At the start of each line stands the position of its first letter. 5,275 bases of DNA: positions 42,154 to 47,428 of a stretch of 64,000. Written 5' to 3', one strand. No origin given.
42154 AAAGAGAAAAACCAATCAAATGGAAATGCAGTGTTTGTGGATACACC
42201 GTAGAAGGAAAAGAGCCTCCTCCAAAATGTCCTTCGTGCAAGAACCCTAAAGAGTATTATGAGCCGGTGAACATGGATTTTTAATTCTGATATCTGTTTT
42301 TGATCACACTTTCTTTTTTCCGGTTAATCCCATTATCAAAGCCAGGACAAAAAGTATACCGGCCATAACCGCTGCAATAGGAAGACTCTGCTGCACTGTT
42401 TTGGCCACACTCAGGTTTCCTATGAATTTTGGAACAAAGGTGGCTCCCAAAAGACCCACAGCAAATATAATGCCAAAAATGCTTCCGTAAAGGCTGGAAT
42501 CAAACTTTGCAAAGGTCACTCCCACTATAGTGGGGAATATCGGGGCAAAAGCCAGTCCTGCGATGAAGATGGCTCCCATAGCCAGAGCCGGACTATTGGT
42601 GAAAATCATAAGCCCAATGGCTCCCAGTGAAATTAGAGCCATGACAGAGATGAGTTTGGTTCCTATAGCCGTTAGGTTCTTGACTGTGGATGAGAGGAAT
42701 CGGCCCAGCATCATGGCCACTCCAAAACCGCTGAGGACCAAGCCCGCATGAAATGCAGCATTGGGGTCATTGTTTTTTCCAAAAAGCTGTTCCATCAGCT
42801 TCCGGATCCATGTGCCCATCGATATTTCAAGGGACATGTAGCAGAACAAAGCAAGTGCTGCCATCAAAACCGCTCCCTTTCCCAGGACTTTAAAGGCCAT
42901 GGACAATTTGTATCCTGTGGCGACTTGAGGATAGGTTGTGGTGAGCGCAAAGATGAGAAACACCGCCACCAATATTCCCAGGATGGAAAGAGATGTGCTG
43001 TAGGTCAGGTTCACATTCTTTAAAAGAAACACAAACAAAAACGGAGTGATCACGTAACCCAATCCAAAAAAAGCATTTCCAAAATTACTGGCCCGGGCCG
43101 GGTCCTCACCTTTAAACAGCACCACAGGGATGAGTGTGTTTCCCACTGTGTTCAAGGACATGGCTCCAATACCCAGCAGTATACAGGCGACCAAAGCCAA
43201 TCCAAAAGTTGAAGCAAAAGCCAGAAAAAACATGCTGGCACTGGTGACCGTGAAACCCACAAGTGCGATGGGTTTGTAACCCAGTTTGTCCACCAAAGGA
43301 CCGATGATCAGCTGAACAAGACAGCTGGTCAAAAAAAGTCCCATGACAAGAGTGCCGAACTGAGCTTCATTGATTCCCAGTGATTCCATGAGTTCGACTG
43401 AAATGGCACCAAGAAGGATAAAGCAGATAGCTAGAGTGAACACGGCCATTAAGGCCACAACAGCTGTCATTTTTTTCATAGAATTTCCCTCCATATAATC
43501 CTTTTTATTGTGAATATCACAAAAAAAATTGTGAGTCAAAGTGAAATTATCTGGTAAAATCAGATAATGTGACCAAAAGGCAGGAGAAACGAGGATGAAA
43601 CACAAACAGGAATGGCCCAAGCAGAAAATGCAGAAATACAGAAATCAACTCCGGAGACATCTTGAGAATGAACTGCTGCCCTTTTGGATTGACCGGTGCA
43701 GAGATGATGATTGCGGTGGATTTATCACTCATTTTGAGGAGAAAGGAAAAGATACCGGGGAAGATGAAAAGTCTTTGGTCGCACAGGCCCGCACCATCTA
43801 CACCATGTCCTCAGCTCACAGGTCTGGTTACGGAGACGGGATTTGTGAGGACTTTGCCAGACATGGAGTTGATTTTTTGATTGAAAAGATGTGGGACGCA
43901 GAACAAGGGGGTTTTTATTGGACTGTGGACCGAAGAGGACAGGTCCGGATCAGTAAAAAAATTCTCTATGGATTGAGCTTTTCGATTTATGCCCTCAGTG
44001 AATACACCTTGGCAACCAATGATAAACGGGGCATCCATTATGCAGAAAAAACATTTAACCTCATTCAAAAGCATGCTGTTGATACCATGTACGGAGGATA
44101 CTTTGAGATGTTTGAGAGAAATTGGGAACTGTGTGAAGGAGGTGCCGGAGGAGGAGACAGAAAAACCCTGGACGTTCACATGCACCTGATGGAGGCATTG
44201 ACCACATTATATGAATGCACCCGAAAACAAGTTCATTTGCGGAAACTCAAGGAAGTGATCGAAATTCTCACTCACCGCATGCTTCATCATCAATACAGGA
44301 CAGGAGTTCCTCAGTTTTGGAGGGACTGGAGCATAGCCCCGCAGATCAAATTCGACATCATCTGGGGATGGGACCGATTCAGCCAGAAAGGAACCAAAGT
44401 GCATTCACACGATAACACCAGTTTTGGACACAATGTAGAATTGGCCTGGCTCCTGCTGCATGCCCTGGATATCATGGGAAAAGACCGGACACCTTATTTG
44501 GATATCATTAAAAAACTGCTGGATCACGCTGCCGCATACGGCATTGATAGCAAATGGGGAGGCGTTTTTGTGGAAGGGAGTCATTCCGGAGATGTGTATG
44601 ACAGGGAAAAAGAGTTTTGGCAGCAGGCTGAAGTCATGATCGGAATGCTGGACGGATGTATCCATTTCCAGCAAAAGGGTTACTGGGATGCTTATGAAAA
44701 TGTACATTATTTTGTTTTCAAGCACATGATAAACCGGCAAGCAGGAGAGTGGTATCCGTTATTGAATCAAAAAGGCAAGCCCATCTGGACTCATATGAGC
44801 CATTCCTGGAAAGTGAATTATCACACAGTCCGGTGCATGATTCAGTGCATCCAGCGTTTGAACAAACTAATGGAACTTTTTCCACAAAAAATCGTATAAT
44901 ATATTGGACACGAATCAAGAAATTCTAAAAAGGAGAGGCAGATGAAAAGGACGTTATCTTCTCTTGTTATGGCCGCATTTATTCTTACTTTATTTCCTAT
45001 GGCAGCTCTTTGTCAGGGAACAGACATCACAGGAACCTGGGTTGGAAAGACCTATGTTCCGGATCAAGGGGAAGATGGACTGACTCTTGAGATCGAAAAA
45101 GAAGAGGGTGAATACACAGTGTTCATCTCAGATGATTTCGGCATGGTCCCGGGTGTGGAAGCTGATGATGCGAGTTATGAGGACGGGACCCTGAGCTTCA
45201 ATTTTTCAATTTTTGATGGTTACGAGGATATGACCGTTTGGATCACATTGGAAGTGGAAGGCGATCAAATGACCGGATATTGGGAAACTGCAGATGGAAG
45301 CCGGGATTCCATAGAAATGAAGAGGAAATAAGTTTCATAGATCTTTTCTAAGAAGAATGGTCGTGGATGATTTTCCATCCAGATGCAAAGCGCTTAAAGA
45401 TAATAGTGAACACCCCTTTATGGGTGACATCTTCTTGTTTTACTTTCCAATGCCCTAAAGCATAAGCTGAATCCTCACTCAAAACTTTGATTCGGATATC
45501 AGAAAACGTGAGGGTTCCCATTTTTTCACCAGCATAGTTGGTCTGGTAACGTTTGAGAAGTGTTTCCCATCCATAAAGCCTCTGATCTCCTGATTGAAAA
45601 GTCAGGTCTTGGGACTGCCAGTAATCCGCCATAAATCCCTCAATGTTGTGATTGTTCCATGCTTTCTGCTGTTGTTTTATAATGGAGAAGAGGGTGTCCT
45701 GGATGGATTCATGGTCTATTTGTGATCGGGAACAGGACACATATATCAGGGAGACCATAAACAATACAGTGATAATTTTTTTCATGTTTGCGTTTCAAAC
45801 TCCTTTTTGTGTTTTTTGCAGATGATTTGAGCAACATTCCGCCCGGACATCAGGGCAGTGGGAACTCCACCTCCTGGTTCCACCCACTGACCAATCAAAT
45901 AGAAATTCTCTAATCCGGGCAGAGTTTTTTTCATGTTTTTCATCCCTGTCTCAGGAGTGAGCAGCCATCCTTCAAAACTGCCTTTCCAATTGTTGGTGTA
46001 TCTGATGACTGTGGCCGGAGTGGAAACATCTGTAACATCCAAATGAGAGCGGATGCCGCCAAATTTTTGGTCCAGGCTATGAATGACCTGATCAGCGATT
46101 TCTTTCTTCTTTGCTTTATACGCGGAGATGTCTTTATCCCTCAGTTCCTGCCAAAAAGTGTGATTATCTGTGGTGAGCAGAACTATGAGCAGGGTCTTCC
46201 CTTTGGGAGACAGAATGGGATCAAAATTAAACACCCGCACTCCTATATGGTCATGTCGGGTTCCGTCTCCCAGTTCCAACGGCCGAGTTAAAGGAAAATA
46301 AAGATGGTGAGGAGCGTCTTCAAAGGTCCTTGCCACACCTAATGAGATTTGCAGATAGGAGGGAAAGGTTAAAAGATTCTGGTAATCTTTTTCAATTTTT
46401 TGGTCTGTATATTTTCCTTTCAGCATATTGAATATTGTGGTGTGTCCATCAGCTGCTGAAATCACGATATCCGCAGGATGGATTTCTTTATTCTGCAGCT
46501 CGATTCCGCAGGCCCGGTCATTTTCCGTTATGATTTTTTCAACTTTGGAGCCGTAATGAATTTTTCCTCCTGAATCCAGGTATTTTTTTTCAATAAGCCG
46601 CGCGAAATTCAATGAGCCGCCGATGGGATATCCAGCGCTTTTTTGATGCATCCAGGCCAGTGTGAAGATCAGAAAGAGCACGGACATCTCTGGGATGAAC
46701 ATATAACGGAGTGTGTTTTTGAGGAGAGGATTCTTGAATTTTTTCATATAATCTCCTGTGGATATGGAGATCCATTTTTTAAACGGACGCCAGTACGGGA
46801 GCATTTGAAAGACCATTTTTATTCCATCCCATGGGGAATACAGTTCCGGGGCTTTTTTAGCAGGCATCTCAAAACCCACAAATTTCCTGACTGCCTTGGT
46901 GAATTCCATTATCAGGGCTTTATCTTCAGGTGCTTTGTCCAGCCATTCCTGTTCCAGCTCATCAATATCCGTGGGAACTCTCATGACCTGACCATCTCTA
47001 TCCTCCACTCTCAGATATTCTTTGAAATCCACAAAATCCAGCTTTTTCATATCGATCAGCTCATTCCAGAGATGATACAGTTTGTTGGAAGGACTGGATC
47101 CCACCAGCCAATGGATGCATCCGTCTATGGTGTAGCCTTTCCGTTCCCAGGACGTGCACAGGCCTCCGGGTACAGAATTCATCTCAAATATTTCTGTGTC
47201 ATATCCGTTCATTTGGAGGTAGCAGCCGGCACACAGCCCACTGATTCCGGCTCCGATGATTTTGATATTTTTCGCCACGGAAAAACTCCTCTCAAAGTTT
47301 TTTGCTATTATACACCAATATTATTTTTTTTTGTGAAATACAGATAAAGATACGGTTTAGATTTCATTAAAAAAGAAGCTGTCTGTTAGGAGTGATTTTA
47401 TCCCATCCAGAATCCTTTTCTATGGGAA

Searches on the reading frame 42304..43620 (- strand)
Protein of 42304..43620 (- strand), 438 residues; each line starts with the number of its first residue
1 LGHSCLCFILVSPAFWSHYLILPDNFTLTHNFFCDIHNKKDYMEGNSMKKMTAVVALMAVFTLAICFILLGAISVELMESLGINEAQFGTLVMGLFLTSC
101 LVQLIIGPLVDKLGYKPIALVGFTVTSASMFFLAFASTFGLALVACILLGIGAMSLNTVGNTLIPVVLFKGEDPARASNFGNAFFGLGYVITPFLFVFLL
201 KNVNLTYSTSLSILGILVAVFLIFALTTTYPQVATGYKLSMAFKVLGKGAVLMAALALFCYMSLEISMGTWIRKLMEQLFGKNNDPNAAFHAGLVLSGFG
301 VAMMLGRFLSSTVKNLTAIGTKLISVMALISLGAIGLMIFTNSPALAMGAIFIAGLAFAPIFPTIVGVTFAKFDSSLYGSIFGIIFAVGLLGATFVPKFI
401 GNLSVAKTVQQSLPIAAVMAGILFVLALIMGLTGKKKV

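Call 67: search_protein_families(library=pfam, proteins=[window:42304-43620:-], max_evalue=0.00001)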
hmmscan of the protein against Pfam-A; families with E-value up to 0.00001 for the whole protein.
window:42304-43620:- (438 aa): 1 family
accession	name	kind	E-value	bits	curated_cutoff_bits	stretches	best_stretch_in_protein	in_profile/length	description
PF07690.21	MFS_1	-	9.6e-28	97.5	33.4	1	56-397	2-347/347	Major Facilitator Superfamily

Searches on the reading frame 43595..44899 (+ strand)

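Call 67: search_protein_families(library=pfam, proteins=[window:43595-44899:+], max_evalue=0.00001)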
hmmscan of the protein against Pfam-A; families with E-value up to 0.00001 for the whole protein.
window:43595-44899:+ (434 aa): 1 family
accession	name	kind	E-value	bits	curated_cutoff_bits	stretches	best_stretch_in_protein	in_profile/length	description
PF07221.17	GlcNAc_2-epim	-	7.8e-46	157.3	23.4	1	42-414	1-347/347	N-acylglucosamine 2-epimerase (GlcNAc 2-epimerase)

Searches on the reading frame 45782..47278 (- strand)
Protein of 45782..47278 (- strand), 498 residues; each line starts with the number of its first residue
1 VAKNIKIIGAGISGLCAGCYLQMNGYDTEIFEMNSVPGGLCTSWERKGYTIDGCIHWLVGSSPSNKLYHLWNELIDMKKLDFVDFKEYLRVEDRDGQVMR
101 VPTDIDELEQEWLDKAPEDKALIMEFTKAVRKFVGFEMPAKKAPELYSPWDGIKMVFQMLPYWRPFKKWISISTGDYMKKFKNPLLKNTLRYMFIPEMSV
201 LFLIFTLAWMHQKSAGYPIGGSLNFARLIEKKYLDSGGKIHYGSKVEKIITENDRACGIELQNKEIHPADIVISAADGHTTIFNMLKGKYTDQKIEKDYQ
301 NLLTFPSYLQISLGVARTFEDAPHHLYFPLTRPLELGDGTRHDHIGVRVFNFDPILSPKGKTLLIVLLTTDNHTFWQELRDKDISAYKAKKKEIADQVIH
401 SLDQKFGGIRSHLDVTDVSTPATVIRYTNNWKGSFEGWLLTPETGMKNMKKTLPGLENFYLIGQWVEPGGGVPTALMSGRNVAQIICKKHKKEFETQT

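Call 67: search_protein_families(library=pfam, proteins=[window:45782-47278:-], max_evalue=0.00001)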
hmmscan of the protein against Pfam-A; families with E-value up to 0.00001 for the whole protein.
window:45782-47278:- (498 aa): 3 families
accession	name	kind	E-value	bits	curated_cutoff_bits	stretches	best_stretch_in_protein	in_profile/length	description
PF01593.30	Amino_oxidase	-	1.1e-26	94.6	19.8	1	12-486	1-442/443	Flavin containing amine oxidoreductase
PF13450.12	NAD_binding_8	-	1.2e-17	64.4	21.9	1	7-74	1-68/68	NAD(P)-binding Rossmann-like domain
PF01266.30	DAO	-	7.5e-08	32.7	27.9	0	7-54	4-50/353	FAD dependent oxidoreductase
